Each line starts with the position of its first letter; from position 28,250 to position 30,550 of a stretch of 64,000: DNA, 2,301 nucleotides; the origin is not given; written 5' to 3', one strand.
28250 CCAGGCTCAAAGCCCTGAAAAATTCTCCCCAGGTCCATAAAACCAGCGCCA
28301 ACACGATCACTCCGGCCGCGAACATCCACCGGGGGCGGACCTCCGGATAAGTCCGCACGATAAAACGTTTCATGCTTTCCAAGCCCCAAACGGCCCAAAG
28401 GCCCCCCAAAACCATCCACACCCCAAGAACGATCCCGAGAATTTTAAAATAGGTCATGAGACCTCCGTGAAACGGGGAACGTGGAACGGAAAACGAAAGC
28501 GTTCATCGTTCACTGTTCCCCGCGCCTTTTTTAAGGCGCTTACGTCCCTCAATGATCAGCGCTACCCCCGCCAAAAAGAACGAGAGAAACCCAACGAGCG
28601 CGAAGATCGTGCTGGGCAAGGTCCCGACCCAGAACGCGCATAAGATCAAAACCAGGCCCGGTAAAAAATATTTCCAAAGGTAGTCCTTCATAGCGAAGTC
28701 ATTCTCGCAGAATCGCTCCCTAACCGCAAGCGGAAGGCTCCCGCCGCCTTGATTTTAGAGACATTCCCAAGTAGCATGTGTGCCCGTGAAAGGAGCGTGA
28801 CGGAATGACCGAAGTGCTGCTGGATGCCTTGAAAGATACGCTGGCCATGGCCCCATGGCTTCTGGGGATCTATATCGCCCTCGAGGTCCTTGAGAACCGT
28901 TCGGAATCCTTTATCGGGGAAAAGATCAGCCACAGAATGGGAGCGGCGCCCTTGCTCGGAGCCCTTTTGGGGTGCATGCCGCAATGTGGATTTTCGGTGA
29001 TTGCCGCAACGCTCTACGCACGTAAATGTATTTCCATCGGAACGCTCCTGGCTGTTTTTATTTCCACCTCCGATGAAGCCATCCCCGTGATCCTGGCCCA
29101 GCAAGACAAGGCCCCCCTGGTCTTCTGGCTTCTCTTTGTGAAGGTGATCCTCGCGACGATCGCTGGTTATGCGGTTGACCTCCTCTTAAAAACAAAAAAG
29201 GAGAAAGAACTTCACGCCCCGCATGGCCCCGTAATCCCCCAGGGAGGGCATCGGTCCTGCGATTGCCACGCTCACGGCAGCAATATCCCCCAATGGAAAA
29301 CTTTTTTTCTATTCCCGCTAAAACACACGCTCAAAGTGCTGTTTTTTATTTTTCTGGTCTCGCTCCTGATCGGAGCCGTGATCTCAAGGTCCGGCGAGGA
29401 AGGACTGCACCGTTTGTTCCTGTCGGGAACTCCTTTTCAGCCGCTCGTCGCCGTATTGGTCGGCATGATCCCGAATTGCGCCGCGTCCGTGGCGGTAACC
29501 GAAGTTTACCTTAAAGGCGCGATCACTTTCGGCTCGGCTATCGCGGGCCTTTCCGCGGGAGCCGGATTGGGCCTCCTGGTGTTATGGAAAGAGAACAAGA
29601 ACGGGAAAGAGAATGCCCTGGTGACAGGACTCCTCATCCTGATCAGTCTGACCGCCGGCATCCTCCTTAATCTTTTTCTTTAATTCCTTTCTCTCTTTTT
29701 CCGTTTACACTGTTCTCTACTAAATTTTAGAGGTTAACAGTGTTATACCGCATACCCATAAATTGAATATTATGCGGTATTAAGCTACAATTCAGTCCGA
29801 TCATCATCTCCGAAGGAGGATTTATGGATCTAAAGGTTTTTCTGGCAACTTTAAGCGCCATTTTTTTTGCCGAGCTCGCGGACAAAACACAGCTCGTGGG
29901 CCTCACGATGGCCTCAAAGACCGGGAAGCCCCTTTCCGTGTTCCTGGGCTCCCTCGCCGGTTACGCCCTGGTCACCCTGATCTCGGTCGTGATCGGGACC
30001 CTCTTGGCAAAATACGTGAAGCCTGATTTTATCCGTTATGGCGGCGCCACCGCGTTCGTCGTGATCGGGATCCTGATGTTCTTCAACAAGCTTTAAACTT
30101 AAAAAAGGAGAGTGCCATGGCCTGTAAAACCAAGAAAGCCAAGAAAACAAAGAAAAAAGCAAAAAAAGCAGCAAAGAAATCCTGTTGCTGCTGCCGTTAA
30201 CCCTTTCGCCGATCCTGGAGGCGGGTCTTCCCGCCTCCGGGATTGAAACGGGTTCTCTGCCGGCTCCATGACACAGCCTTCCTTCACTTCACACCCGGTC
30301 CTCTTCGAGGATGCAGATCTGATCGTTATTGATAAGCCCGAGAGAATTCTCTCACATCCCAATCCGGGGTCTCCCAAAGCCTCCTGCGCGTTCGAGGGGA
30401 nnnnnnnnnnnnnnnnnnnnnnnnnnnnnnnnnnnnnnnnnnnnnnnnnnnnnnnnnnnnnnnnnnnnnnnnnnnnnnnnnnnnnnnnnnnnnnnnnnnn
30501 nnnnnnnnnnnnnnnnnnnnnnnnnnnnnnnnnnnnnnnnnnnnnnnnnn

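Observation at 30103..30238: Strongly initiated 27-aa ORF (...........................) with four consecutive Cys codons followed by a 9-bp GC hairpin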

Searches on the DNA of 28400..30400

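Call 63: search_rna_families(source=window, start=28400, end=30400, threshold=evalue, max_evalue=1)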
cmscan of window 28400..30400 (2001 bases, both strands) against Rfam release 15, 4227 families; matches with E-value up to 1: 1.
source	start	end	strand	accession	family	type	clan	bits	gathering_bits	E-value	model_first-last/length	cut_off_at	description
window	30160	30238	-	RF00534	SgrS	Gene; antisense;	-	20.2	37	0.0072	1-232/232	no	SgrS RNA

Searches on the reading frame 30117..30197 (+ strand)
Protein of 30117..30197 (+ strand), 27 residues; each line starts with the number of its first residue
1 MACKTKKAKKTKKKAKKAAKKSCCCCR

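Call 6: search_protein_families(library=ncbifam, proteins=[window:30117-30197:+], max_evalue=1)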
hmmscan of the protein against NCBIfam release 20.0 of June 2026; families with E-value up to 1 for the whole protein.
seq(27 aa): 0 families

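Call 7: search_protein_families(library=pfam, proteins=[window:30117-30197:+], max_evalue=1)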
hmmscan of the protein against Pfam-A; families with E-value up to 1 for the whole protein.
seq(27 aa): 0 families

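Call 9: find_encoding_contigs(protein=P0002, flank=3000, max_places=6)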
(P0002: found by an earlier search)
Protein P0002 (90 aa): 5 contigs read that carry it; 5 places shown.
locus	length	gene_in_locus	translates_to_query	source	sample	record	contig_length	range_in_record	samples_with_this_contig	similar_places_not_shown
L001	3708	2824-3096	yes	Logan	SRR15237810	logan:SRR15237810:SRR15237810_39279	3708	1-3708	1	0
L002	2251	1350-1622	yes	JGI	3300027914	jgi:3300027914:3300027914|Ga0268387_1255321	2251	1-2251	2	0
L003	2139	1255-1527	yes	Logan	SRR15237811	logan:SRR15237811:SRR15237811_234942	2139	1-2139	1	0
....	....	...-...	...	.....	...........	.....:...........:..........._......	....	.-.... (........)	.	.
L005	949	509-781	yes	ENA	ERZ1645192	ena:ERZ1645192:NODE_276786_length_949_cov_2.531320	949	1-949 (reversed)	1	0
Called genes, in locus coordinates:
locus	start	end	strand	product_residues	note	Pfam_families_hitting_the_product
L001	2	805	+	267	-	?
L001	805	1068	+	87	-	PF02823:ATP-synt_DE_N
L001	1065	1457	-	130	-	-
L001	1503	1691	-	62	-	-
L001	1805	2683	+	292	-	PF11449:ArsP_2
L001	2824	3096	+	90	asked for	PF01169:GDT1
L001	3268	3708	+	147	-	?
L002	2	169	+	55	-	?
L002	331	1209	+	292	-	PF11449:ArsP_2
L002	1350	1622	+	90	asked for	PF01169:GDT1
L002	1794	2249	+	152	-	?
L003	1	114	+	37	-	?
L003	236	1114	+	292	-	PF11449:ArsP_2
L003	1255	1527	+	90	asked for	PF01169:GDT1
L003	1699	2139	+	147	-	?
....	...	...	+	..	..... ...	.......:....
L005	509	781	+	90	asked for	PF01169:GDT1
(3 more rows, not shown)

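Call 10: find_encoding_contigs(protein=P0004, flank=3000, max_places=8)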
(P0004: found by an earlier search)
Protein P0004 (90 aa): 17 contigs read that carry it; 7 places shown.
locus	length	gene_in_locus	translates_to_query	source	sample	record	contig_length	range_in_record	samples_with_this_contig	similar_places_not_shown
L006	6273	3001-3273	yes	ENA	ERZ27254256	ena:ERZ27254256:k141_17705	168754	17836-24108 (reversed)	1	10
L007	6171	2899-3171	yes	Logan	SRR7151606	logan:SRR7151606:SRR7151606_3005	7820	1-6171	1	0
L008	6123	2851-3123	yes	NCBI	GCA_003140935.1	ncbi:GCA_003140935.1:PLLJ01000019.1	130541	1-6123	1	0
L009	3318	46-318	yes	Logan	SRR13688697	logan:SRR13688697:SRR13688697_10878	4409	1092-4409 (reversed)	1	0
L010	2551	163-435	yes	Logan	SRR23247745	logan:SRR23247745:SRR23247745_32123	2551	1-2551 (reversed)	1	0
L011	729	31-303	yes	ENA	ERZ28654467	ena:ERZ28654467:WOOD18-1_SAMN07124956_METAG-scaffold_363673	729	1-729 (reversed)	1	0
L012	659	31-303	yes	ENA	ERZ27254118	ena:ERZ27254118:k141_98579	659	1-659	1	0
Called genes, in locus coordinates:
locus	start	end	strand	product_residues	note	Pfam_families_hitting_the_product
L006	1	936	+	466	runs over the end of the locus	PF02874:ATP-synt_ab_N, PF00006:ATP-synt_ab, PF22919:ATP-synt_VA_C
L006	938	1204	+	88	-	PF02823:ATP-synt_DE_N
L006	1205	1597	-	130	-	-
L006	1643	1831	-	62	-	-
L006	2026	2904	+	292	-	PF11449:ArsP_2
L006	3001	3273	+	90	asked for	PF01169:GDT1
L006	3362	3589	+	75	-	-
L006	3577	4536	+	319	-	PF03773:ArsP_1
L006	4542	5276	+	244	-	PF00849:PseudoU_synth_2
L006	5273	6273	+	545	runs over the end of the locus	PF02310:B12-binding, PF04055:Radical_SAM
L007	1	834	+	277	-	?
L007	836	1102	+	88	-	PF02823:ATP-synt_DE_N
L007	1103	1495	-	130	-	-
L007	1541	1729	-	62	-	-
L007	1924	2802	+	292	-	PF11449:ArsP_2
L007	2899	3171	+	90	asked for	PF01169:GDT1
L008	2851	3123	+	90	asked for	PF01169:GDT1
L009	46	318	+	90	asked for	PF01169:GDT1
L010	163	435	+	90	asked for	PF01169:GDT1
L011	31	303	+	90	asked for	PF01169:GDT1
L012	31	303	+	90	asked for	PF01169:GDT1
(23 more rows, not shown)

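Call 15: search_protein_families(library=ncbifam, proteins=[L006:3577-4536:+], max_evalue=10)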
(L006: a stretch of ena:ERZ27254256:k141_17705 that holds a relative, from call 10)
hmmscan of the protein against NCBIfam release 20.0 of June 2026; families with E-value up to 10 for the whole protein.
L006:3577-4536:+ (319 aa): 3 families
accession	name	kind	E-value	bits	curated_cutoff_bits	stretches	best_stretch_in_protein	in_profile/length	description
NF040736.1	efflux_SaoE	equivalog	8.6e-33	114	325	1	38-314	22-297/352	efflux transporter SaoE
NF033936.1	CuZnOut_SO0444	equivalog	6.9e-29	101.1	300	1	39-314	13-312/351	SO_0444 family Cu/Zn efflux transporter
NF007722.0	PRK10414.1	equivalog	0.04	13.4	402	1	61-129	120-188/244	tol-pal system-associated acyl-CoA thioesterase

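Call 16: find_encoding_contigs(protein=P0005, flank=3000, max_places=4)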
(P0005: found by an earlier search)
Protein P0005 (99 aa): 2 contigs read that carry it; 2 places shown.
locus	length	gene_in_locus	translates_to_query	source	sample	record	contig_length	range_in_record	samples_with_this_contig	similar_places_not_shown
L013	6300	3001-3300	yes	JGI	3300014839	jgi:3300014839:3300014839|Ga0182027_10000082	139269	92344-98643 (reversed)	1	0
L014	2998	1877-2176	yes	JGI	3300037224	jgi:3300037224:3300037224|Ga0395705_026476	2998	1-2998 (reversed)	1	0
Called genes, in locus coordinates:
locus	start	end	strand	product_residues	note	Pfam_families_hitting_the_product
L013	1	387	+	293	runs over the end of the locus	PF11449:ArsP_2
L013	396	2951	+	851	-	PF00690:Cation_ATPase_N, PF00122:E1-E2_ATPase, PF00702:Hydrolase, PF13246:Cation_ATPase, PF08282:Hydrolase_3 (faint), PF00689:Cation_ATPase_C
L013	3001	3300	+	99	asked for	PF01169:GDT1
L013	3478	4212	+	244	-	PF00849:PseudoU_synth_2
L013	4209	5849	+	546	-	PF02310:B12-binding, PF04055:Radical_SAM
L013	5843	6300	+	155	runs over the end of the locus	PF03073:TspO_MBR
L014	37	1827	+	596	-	PF00702:Hydrolase, PF13246:Cation_ATPase, PF08282:Hydrolase_3 (faint), PF00689:Cation_ATPase_C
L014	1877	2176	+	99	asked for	PF01169:GDT1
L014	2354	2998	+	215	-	?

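Call 17: find_encoding_contigs(protein=P0012, flank=3000, max_places=4)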
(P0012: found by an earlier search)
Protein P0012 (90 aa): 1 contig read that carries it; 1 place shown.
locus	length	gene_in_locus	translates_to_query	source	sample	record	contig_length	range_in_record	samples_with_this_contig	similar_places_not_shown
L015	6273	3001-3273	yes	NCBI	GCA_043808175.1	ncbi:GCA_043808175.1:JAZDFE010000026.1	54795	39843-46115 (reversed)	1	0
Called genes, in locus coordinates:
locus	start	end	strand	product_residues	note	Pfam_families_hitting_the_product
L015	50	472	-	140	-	PF00472:RF-1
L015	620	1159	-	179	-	-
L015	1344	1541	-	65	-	-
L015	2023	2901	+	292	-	PF11449:ArsP_2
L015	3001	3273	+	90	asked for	PF01169:GDT1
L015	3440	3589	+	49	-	-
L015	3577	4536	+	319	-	PF03773:ArsP_1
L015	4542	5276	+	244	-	PF00849:PseudoU_synth_2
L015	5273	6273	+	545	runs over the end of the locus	PF02310:B12-binding, PF04055:Radical_SAM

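Call 36: search_protein_families(library=pfam, proteins=[L006:3577-4536:+], max_evalue=10)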
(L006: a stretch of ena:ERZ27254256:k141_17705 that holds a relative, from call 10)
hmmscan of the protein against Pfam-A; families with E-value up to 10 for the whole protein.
L006:3577-4536:+ (319 aa): 1 family
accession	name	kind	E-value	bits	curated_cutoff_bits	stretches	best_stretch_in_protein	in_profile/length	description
PF03773.19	ArsP_1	-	2.7e-59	201.2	32.3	1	22-312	2-293/294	Predicted permease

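Call 56: search_solved_structures(query=window:30117-30197:+, max_evalue=10, show_alignments=3)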
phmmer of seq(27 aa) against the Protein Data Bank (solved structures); distinct sequences matched with E-value up to 10: 0.
